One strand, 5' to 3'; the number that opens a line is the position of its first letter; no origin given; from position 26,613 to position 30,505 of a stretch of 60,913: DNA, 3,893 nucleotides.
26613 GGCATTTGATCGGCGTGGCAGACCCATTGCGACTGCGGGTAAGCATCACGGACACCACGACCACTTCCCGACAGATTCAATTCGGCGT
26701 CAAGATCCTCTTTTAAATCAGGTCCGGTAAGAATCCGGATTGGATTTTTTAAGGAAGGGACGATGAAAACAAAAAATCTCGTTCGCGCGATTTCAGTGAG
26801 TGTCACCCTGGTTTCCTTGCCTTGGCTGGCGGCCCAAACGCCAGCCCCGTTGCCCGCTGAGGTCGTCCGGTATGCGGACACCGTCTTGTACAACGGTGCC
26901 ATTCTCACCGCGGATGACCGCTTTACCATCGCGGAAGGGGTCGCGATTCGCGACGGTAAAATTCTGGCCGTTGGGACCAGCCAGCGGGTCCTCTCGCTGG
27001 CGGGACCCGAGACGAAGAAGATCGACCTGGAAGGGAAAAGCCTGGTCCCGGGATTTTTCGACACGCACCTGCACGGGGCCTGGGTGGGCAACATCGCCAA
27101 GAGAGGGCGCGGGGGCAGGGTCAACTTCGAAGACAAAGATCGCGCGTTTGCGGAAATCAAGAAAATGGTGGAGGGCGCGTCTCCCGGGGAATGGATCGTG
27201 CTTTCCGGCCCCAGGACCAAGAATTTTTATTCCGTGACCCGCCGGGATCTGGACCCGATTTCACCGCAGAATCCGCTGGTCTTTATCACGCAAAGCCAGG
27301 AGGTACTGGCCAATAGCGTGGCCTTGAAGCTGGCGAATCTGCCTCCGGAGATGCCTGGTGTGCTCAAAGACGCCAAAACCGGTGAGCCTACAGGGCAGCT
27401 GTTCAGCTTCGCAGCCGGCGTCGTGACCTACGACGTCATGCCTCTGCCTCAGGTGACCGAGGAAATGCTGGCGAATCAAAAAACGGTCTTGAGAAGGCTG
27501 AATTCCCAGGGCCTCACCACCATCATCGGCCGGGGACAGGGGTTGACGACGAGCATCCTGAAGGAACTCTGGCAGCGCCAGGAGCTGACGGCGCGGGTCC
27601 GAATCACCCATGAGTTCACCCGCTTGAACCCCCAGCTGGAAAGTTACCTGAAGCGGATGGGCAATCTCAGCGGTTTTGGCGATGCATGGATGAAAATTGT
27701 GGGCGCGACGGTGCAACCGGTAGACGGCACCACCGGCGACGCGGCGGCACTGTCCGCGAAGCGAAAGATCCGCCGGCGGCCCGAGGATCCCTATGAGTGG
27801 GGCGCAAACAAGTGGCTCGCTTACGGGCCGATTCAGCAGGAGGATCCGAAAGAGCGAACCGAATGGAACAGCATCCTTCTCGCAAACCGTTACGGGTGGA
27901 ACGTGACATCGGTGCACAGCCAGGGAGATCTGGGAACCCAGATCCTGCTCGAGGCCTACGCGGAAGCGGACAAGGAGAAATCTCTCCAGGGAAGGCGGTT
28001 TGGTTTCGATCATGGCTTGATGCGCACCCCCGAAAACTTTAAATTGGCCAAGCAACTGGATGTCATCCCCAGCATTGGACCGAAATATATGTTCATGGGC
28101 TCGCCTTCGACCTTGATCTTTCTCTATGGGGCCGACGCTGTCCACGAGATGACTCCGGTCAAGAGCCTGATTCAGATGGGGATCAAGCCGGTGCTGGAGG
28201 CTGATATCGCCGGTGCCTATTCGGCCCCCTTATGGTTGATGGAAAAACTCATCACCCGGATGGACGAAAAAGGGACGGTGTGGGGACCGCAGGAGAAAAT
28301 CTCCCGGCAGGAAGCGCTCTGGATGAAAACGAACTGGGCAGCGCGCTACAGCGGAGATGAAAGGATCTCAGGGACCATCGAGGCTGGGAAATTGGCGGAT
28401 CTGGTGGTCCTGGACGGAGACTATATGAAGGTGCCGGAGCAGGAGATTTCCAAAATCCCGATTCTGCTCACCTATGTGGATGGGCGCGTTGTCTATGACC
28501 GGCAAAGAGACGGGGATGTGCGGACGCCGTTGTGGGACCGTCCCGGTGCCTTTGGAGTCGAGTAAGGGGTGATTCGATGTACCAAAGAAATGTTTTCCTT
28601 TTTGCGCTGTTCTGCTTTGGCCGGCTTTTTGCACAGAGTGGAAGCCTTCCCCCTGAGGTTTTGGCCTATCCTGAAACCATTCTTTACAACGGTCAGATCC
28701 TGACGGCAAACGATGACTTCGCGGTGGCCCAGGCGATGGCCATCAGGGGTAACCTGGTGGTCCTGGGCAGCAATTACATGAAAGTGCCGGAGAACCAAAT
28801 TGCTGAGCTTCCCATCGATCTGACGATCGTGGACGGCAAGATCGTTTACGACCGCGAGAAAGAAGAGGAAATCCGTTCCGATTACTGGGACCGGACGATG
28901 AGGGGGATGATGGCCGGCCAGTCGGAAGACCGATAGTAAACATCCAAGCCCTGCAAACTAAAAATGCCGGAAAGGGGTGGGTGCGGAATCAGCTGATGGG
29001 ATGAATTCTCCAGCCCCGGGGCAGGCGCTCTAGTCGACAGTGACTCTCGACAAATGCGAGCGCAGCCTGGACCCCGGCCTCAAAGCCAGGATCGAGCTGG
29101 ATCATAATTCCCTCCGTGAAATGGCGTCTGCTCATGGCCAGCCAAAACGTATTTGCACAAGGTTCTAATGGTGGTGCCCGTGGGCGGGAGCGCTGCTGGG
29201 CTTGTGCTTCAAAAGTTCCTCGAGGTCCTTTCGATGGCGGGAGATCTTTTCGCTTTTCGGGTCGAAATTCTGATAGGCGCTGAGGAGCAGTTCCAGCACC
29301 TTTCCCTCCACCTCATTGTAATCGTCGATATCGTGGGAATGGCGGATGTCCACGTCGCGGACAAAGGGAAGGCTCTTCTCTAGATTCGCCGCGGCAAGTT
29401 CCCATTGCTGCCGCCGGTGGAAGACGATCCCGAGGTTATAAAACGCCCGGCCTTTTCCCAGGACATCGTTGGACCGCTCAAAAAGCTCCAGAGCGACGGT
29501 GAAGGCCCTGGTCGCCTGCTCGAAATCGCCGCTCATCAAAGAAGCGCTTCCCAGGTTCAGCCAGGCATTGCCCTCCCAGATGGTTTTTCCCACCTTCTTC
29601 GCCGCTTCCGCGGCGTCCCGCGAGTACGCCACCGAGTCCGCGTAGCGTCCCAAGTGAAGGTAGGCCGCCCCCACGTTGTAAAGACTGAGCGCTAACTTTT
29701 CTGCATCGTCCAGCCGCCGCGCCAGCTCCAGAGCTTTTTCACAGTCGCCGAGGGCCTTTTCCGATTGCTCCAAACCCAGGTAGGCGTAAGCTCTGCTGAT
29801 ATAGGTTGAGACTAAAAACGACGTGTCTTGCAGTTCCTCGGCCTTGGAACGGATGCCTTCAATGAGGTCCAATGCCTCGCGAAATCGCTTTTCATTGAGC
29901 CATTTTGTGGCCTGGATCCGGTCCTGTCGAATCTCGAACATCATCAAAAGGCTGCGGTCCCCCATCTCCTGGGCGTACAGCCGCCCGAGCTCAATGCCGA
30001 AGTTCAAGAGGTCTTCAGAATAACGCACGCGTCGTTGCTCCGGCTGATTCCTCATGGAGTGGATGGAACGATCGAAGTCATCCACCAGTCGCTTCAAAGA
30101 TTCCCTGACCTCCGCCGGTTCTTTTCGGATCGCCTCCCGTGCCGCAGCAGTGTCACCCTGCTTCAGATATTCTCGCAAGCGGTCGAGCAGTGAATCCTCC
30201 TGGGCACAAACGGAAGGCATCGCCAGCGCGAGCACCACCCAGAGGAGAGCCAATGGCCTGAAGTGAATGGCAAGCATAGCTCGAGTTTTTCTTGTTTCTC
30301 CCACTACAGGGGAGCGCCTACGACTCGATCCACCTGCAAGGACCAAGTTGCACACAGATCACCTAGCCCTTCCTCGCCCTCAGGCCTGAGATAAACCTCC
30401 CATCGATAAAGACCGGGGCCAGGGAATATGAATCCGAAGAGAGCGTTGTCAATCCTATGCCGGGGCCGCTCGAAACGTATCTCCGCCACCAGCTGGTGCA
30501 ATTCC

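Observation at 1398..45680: Four paralogues (five domain copies) of an uncharacterised exported protein family scattered through the island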

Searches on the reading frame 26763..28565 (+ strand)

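Call 16: search_protein_families(library=pfam, proteins=[window:26763-28565:+], max_evalue=0.001)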
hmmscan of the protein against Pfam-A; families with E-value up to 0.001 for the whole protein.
window:26763-28565:+ (600 aa): 2 families
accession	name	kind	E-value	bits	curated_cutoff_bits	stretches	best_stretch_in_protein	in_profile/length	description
PF07969.17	Amidohydro_3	-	8.8e-57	194.1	29.7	1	87-578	3-472/472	Amidohydrolase family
PF01979.26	Amidohydro_1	-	6.8e-08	32.6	25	1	461-577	230-345/345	Amidohydrolase family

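Call 75: search_protein_families(library=ncbifam, proteins=[window:26763-28565:+], max_evalue=0.001)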
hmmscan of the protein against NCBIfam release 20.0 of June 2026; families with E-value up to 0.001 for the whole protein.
window:26763-28565:+ (600 aa): 24 families
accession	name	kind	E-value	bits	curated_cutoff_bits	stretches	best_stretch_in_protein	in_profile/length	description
NF006056.0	PRK08204.1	subfamily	1.9e-12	46.7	391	2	39-109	4-70/449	hypothetical protein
TIGR00221.1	nagA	equivalog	1.3e-11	44.1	225.65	1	41-106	6-66/380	N-acetylglucosamine-6-phosphate deacetylase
TIGR01224.1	hutI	equivalog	1e-10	41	298.15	1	59-110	5-54/377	imidazolonepropionase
TIGR02967.1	guan_deamin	equivalog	4.8e-10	39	375.4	1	60-112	9-61/401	guanine deaminase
NF006679.0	PRK09228.1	subfamily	7.9e-10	38.1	351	1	58-114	32-88/433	guanine deaminase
NF005557.0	PRK07228.1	equivalog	1.8e-08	33.6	522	1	40-105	3-65/445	5'-deoxyadenosine deaminase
NF006560.0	PRK09061.1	subfamily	1.4e-07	30.2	340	1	35-108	23-90/517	amidohydrolase family protein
NF006549.0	PRK09045.1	equivalog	5.2e-07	28.7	540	0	463-553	292-381/444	TRZ/ATZ family hydrolase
NF051886.1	XaaProDiPepCaul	equivalog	1.3e-06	27.7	500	0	59-104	20-63/398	Xaa-Pro dipeptidase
NF006055.0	PRK08203.1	equivalog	1.3e-06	27.2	532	0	43-104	10-70/455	8-oxoguanine deaminase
NF008371.0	PRK11170.1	equivalog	3.1e-06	26.3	483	0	512-554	325-367/382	N-acetylglucosamine-6-phosphate deacetylase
TIGR02318.1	phosphono_phnM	equivalog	4.1e-06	26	390.55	0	44-102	4-54/376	phosphonate metabolism protein PhnM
TIGR01178.1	ade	equivalog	7.1e-06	24.7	472.5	1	40-104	2-58/552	adenine deaminase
NF011990.0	PRK15446.2-6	subfamily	9e-06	24.6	233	0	41-103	4-64/390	alpha-D-ribose 1-methylphosphonate 5-triphosphate diphosphatase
NF004701.0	PRK06038.1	equivalog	1.3e-05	24.1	609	0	38-106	4-67/432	N-ethylammeline chlorohydrolase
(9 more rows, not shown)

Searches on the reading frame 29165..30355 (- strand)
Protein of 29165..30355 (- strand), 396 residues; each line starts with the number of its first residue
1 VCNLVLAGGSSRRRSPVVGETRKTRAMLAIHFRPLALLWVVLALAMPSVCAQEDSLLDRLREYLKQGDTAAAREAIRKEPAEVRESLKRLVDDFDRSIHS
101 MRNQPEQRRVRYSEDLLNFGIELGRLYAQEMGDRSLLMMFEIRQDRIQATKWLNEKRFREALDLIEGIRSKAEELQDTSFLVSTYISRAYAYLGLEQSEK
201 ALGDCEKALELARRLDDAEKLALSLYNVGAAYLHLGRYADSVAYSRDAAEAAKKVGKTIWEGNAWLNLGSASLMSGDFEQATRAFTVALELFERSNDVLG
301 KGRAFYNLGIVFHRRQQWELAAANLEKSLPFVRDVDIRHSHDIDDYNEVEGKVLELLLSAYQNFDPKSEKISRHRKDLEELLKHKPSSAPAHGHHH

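Call 17: search_protein_families(library=pfam, proteins=[window:29165-30355:-], max_evalue=0.001)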
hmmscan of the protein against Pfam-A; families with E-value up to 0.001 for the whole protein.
window:29165-30355:- (396 aa): 10 families
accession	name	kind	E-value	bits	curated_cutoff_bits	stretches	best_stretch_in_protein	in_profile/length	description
PF13424.12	TPR_12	-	3.2e-19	69.3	30.1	2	183-254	4-77/77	Tetratricopeptide repeat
PF00515.34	TPR_1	-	4.7e-17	61.5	27.8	1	184-212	3-31/34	Tetratricopeptide repeat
PF07719.23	TPR_2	-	1.2e-13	50.5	27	0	263-293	2-32/34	Tetratricopeptide repeat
PF13181.12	TPR_8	-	1.2e-09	37.9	25.7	0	183-213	2-32/34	Tetratricopeptide repeat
PF17874.7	TPR_MalT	-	2.4e-09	37.4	45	1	136-213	234-311/336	MalT-like TPR region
PF13374.12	TPR_10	-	1.3e-05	25.5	27.5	0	222-255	2-35/42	Tetratricopeptide repeat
PF13432.12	TPR_16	-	0.00011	23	32.7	0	268-325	3-54/65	Tetratricopeptide repeat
PF13431.12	TPR_17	-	0.00014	22.3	24.4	0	222-241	13-32/34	Tetratricopeptide repeat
PF13428.12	TPR_14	-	0.00065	20.6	23.5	0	263-299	2-38/44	Tetratricopeptide repeat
PF08631.16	SPO22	-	0.00069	19.6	27.5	0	143-212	48-111/274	Meiosis protein SPO22/ZIP4 like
